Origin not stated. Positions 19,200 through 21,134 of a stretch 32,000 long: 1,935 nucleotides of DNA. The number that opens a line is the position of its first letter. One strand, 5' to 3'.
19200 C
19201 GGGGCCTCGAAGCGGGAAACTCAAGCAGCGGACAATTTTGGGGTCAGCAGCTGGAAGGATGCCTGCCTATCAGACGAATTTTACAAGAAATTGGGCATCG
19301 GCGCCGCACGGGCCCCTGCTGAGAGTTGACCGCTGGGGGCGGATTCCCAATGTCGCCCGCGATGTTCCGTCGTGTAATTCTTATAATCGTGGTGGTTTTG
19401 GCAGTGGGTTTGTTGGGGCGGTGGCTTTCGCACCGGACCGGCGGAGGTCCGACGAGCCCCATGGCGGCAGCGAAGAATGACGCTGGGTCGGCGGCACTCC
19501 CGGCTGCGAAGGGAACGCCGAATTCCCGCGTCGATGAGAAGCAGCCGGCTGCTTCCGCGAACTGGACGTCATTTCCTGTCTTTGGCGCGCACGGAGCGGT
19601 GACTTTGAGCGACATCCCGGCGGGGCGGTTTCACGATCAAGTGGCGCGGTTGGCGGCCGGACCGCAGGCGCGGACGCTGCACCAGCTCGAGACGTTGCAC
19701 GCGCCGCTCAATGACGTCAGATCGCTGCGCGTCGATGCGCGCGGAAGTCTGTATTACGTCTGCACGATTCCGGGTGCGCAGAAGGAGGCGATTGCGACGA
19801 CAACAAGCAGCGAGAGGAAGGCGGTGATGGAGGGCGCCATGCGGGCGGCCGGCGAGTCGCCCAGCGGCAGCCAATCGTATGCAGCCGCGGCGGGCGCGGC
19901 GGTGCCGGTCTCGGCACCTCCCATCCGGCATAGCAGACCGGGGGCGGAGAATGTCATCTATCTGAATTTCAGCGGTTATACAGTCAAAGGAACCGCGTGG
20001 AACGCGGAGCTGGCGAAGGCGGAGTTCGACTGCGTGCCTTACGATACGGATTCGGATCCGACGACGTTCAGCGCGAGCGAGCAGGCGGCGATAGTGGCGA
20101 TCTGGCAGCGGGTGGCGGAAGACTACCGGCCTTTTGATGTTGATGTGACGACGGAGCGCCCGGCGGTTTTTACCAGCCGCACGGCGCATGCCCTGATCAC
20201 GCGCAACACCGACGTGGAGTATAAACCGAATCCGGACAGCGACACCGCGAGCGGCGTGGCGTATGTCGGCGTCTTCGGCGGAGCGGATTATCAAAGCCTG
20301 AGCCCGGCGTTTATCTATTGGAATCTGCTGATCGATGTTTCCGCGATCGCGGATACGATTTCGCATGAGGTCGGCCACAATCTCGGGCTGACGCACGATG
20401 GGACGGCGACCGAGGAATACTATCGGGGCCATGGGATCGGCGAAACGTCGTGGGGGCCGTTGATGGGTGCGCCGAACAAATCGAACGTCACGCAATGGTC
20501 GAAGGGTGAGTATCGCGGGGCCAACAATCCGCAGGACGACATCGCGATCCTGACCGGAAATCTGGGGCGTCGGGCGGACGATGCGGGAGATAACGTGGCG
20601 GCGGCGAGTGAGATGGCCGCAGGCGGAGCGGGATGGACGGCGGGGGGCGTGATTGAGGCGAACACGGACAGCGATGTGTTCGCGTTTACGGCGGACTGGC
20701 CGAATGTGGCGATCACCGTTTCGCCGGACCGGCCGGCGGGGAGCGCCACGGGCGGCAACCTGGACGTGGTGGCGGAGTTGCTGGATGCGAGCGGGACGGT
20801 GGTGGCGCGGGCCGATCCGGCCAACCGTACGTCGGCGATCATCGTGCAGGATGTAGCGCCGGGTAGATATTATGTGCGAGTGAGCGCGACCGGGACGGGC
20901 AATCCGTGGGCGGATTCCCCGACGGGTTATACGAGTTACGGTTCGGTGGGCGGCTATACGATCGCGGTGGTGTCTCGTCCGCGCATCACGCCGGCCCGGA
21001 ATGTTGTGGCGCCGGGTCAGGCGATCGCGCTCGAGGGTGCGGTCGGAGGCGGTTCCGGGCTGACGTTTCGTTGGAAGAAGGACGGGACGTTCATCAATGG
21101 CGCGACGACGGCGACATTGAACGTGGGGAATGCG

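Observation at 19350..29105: ~3250-aa secreted metzincin carrying five consecutive Ig-propeller-Ig units (35 RCC1-like blades)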

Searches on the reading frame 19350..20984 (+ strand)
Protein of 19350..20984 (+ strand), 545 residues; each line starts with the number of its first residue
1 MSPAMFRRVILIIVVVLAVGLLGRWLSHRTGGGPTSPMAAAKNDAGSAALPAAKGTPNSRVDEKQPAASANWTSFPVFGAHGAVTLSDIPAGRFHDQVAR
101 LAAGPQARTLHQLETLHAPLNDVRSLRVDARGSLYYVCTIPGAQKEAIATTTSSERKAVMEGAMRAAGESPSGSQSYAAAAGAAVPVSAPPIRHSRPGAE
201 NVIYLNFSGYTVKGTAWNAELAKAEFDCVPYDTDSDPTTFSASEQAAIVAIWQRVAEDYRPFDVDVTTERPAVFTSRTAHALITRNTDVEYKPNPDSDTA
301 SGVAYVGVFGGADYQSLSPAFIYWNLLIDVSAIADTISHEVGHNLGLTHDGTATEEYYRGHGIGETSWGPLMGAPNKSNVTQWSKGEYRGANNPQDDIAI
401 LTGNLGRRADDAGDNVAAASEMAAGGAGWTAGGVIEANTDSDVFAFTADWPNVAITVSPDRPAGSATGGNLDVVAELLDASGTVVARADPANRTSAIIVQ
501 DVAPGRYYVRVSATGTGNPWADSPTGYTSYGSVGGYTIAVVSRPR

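Call 10: search_solved_structures(query=window:19350-20984:+, max_evalue=1, show_alignments=2)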
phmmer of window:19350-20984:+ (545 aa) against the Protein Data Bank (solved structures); distinct sequences matched with E-value up to 1: 16.
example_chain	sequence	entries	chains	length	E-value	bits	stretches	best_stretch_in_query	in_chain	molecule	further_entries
3k7n_A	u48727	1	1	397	0.082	14.9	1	327-352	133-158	K-like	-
1qua_A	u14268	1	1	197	0.089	14.7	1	332-353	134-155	ACUTOLYSIN-C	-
4q1l_A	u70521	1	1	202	0.18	13.7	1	332-352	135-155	Snake venom metalloproteinase leucurolysin-A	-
1iag_A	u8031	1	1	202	0.28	13.1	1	333-352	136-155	ADAMALYSIN II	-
4aig_A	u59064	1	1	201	0.28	13.1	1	333-352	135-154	ADAMALYSIN II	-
3aig_A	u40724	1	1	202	0.28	13.1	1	333-352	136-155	ADAMALYSIN II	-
2aig_P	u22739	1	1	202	0.28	13.1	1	333-352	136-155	ADAMALYSIN II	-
4j4m_A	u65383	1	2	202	0.41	12.6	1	329-351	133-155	zinc-dependent metalloproteinase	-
3gbo_A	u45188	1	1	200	0.45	12.4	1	333-352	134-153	Zinc metalloproteinase BmooMPalfa-I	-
1kug_A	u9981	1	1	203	0.55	12.1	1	327-351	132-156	metalloproteinase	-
1kuf_A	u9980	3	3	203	0.55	12.1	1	327-351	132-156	metalloproteinase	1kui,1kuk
1wni_A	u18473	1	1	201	0.63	11.9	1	329-351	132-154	Trimerelysin II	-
3k7l_A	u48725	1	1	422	0.68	11.8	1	299-351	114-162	Atragin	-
1yp1_A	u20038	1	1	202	0.79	11.6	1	300-351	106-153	FII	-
1atl_A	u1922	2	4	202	0.94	11.4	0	334-352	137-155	Snake venom metalloproteinase atrolysin-D | ATROLYSIN C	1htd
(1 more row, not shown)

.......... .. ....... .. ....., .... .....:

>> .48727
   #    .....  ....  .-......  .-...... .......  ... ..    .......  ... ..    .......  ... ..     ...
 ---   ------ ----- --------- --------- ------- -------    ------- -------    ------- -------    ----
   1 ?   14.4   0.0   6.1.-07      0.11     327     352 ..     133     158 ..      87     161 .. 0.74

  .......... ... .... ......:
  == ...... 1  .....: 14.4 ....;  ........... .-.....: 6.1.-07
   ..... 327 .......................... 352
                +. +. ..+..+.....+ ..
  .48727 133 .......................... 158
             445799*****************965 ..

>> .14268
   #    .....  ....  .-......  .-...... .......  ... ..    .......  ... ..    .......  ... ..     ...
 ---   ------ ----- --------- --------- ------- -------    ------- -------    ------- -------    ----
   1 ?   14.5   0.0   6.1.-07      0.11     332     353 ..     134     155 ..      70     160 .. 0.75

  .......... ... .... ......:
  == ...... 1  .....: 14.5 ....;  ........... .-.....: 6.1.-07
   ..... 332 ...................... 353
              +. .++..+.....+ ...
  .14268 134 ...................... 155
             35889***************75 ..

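Call 14: find_homologous_proteins(query=window:19350-20984:+, max_evalue=0.00001)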
Query window:19350-20984:+ (545 aa): 439 proteins with E <= 0.00001 among 8000 candidates; the best 120 are listed.
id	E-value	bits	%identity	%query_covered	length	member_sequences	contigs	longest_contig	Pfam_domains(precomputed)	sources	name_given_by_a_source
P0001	1.5e-129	451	46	98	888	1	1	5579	PF01839.30,PF13582.13,PF13688.13,PF13517.13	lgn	-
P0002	3.9e-120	420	48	85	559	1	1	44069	PF13688.13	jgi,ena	-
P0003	6.2e-117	410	46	86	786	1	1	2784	PF13582.13,PF13583.12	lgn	-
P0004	1.3e-114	402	47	86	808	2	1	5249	PF07679.23,PF13895.13,PF13688.13,PF13927.13,PF00047.32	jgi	-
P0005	1.9e-114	402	47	85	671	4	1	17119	PF13582.13,PF13688.13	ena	-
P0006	1.1e-111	392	48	83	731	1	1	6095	PF13582.13,PF13688.13,PF18998.7,PF13583.12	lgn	-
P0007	2.6e-110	388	47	83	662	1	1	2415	PF13582.13,PF04151.22,PF13688.13,PF05345.19,PF13583.12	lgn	-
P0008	6.9e-109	383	45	83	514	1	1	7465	PF13582.13,PF13688.13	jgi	jgi:hypothetical protein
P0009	1.2e-108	382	45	83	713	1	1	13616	PF13582.13,PF04151.22,PF13688.13,PF18998.7,PF13583.12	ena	-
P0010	2.1e-108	382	46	83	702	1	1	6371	PF13582.13,PF13688.13,PF18998.7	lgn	-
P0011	3.7e-108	381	45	90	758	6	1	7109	PF07679.23,PF13895.13,PF13927.13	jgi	-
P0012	4.4e-108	380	41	98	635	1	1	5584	PF13582.13,PF07679.23,PF13688.13,PF13927.13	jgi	jgi:hypothetical protein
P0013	4.9e-108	380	45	85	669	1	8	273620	PF13582.13,PF13688.13,PF13583.12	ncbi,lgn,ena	-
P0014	6.7e-108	380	44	85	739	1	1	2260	PF07679.23,PF13895.13,PF13688.13,PF13927.13,PF00047.32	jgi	jgi:hypothetical protein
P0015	8.7e-108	380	45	86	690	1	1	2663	PF13582.13,PF13688.13,PF18998.7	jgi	jgi:hypothetical protein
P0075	4.2e-97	344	46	74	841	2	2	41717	PF00801.27,PF00415.25,PF18962.8,PF13540.13,PF05345.19,PF06832.19,PF25390.2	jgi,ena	-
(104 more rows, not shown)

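Call 19: find_related_loci(query=window:19350-20984:+, collection=genome_contigs, flank=10000)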
Query window:19350-20984:+ (545 aa) in genome_contigs; peptide patterns used: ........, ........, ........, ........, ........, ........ (x = any residue, [..] = any of these).
70 stretches matched a pattern, but none encodes a relative of the query by tblastn (E <= 1e-3).

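Call 47: predict_structure(alignment_id=A1)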
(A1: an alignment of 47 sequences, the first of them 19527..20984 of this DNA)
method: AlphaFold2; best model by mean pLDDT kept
length: 486 residues; sequences in the alignment: 47
mean_pLDDT: 90.6   pTM: 0.91
mean pLDDT of the five models: 90.6, 90.4, 89.6, 89.0, 88.3
residues with pLDDT >= 90: 375; 70-90: 74; 50-70: 18; < 50: 19
segments of 3 or more residues with pLDDT < 50: 1-7, 109-119
pLDDT, mean of each block of 10 residues (from residue 1): 44 75 95 97 98 95 96 97 72 73 61 45 86 97 98 97 96 95 94 96 98 97 97 92 97 96 93 94 98 92 91 88 92 93 97 96 92 96 97 96 84 97 98 94 97 93 89 96 88
secondary structure, 60 per line:
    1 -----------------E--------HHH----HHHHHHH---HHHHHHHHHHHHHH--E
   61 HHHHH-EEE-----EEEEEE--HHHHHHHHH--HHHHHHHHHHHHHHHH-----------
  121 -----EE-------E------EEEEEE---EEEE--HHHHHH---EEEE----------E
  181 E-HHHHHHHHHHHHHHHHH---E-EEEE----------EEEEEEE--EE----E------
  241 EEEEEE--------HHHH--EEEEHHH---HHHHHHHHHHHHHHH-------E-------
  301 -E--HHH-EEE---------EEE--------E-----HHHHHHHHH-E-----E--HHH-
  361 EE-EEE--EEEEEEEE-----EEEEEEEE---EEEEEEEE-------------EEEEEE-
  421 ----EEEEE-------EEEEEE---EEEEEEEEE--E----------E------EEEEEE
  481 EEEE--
elements in order: H34-40 H44-57 H61-65 E67-69 E75-80 H83-91 H94-109 E142-147 E151-154 H157-162 E166-169 H183-199 E205-208 E219-225 E241-246 H255-258 E261-264 H271-285 E309-311 E321-323 H338-346 E364-366 E369-376 E382-389 E393-400 E414-419 E425-429 E437-442 E446-454 E475-484

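Call 50: fold_search(model_id=the predicted structure, library=pdb)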
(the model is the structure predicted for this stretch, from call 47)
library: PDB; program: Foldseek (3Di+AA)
matches with E <= 10: 1416; with E <= 0.001: 31
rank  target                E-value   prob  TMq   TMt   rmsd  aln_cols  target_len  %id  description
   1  5sv5                  6.6e-06  1.00  0.17  0.67   5.7       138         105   20  1.0 Angstrom Crystal Structure of pre-Peptidase C-terminal Domain of Collagenase from Bacillus anthracis. (released 2016-08-17)
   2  3afg_A                1.0e-05  1.00  0.18  0.17   2.8       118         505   19  Crystal structure of ProN-Tk-SP from Thermococcus kodakaraensis (released 2010-08-04)
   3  3jqw_A                1.0e-05  1.00  0.19  0.70   3.7       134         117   22  Crystal structure of Clostridium histolyticum colH collagenase collagen-binding domain 3 at 2 Angstrom resolution in p (released 2010-09-29)
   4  3afg_B                1.2e-05  1.00  0.18  0.17   2.8       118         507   18  Crystal structure of ProN-Tk-SP from Thermococcus kodakaraensis (released 2010-08-04)
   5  3jqw_C                1.2e-05  1.00  0.16  0.59   3.2       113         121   23  Crystal structure of Clostridium histolyticum colH collagenase collagen-binding domain 3 at 2 Angstrom resolution in p (released 2010-09-29)
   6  1nqd_A                1.5e-05  1.00  0.19  0.76   3.0       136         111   15  CRYSTAL STRUCTURE OF CLOSTRIDIUM HISTOLYTICUM COLG COLLAGENASE COLLAGEN-BINDING DOMAIN 3B AT 1.65 ANGSTROM RESOLUTION  (released 2003-04-15)
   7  7uab_A                1.5e-05  0.85  0.15  0.15  19.1       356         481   12  Human pro-meprin alpha (zymogen state) (released 2022-11-02)
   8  2o8o_A                1.9e-05  1.00  0.16  0.65   2.9       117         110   16  Crystal structure of Clostridium histolyticum colg collagenase collagen-binding domain 3B at 1.35 Angstrom resolution  (released 2007-12-11)
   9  9ues_B                2.0e-05  1.00  0.18  0.21   2.7       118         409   19  Crystal structure of an inactive TKSP mutant in complex with the TKS propeptide (released 2026-02-18)
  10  1nqj_A                2.3e-05  1.00  0.18  0.79   3.2       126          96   17  CRYSTAL STRUCTURE OF CLOSTRIDIUM HISTOLYTICUM COLG COLLAGENASE COLLAGEN-BINDING DOMAIN 3B AT 1.0 ANGSTROM RESOLUTION I (released 2003-04-15)
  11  4hpk_B                2.6e-05  1.00  0.16  0.63   3.3       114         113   18  Crystal structure of Clostridium histolyticum colg collagenase collagen-binding domain 3B at 1.35 Angstrom resolution  (released 2012-12-12)
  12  1nqd_B                2.9e-05  1.00  0.16  0.64   3.0       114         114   17  CRYSTAL STRUCTURE OF CLOSTRIDIUM HISTOLYTICUM COLG COLLAGENASE COLLAGEN-BINDING DOMAIN 3B AT 1.65 ANGSTROM RESOLUTION  (released 2003-04-15)
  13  8a28_A                3.1e-05  0.85  0.16  0.20  27.6       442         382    8  Structure of the astacin zymogen of LAST-MAM from Limulus polyphemus (released 2022-10-19)
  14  3jqw_B                4.5e-05  1.00  0.16  0.58   3.7       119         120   24  Crystal structure of Clostridium histolyticum colH collagenase collagen-binding domain 3 at 2 Angstrom resolution in p (released 2010-09-29)
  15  1nqj_B                5.4e-05  1.00  0.16  0.62   3.2       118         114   17  CRYSTAL STRUCTURE OF CLOSTRIDIUM HISTOLYTICUM COLG COLLAGENASE COLLAGEN-BINDING DOMAIN 3B AT 1.0 ANGSTROM RESOLUTION I (released 2003-04-15)
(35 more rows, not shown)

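Call 54: find_related_loci(query=A1, collection=genome_contigs, flank=10000)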
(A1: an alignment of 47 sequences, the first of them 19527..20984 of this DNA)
Query A1 (486 aa) in genome_contigs; peptide patterns used: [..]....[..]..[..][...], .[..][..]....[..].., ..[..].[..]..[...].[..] (x = any residue, [..] = any of these).
600 stretches matched a pattern (row limit reached: there are more); 596 encode a relative of the query (tblastn E <= 1e-3); the best 80 are kept; 80 distinct loci.
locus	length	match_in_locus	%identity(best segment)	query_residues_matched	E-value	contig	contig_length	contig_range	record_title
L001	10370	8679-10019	44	19-479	9e-121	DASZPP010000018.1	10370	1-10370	MAG TPA_asm: Opitutus sp. isolate SMAG_U5974 k141_222487, whole genome shotgun sequence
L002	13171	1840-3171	44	18-483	9e-118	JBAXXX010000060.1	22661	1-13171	MAG: Verrucomicrobiia bacterium isolate ELA750 MAG750_60, whole genome shotgun sequence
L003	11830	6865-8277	46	18-480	5e-116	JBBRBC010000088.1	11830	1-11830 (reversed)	MAG: Opitutales bacterium isolate Co_metawrap_2325 Cmw_2325_k141_5160853_length_11830_cov_18.9877, whole genome shotgun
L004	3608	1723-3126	46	2-479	2e-118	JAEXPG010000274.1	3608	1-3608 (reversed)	MAG: Verrucomicrobia bacterium isolate OH_HBrB_179 k127_981047, whole genome shotgun sequence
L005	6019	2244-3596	46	17-480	8e-114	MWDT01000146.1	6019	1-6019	MAG: Verrucomicrobia bacterium ADurb.Bin122 BWX86_contig000146, whole genome shotgun sequence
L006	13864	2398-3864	44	1-480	5e-113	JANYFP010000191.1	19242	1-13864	MAG: Verrucomicrobia bacterium isolate 339R_metabinner_60 339R_k141_22697, whole genome shotgun sequence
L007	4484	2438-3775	43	25-479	5e-114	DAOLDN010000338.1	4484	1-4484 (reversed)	MAG TPA_asm: Verrucomicrobiota bacterium isolate AMR_MDS_0155 NODE_3799_length_4484_cov_3.857981, whole genome shotgun s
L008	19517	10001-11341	45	27-480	3e-111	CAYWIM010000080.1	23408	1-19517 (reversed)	MAG TPA_asm: uncultured Verrucomicrobiota bacterium isolate SRP263991_co5_619 genome assembly, contig: NODE_4327_length_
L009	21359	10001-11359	44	27-479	3e-111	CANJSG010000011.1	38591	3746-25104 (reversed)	MAG: Verrucomicrobia bacterium isolate RH-23may17-314 genome assembly, contig: RH-23may17-C7380, whole genome shotgun se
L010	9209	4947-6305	43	27-480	3e-110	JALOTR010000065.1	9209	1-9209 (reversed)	MAG: Akkermansiaceae bacterium isolate Prado238 scaffold_16063, whole genome shotgun sequence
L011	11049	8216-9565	44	27-480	2e-110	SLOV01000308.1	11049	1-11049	MAG: Kiritimatiellae bacterium isolate CSSed165cm_47 CSSed16-5cm-21757, whole genome shotgun sequence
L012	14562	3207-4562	43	27-485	8e-110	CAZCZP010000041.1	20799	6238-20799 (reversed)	MAG TPA_asm: uncultured Bifidobacteriaceae bacterium isolate SRP237561_co1_88 genome assembly, contig: NODE_4156_length_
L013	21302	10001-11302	44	25-480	2e-109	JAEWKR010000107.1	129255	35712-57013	MAG: Verrucomicrobia bacterium isolate OH_PBrB_58 k127_602155, whole genome shotgun sequence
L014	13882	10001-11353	43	18-480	4e-108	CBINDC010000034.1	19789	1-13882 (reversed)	MAG TPA_asm: uncultured Nibricoccus sp. isolate SRR16817057_binner13_Refined_26 genome assembly, contig: ERZ27394128.890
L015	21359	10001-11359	43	16-479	3e-108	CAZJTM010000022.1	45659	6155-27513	MAG TPA_asm: uncultured Verrucomicrobiota bacterium isolate binchicken_co190_420 genome assembly, contig: NODE_1720_leng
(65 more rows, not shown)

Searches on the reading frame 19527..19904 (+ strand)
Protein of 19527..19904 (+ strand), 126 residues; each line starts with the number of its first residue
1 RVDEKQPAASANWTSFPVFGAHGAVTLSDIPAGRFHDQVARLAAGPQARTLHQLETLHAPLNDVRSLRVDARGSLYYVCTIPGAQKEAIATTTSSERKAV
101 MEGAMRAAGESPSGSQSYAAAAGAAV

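Call 60: search_protein_families(library=pfam, proteins=[window:19527-19904:+], max_evalue=0.01)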
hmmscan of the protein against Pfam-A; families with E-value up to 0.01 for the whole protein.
window:19527-19904:+ (126 aa): 0 families
